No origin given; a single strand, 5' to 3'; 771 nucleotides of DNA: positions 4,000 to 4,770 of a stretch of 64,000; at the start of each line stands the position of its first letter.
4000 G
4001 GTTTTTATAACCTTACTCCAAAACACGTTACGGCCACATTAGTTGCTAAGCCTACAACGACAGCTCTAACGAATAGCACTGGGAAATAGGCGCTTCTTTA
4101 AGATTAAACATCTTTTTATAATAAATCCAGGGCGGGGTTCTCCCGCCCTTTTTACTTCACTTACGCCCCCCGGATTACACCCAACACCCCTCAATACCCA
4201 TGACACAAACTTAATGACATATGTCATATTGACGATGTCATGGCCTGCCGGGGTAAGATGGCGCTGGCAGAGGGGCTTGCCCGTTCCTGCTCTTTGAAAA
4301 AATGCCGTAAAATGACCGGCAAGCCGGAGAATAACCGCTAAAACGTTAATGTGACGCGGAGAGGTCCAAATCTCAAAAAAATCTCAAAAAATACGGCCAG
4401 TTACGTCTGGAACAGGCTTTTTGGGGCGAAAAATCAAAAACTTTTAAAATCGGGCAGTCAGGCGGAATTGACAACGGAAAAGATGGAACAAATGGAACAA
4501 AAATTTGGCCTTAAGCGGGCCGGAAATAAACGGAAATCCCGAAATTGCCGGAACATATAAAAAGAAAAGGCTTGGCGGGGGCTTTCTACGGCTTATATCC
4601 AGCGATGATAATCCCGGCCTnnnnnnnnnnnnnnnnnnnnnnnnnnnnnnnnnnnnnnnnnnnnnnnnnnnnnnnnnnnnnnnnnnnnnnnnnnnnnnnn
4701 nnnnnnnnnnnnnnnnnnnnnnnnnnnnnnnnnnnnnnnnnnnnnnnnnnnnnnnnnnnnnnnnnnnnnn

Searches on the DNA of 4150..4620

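Call 30: search_rna_families(source=window, start=4150, end=4620, threshold=evalue, max_evalue=10)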
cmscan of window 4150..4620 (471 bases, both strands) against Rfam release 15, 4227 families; matches with E-value up to 10: 0.
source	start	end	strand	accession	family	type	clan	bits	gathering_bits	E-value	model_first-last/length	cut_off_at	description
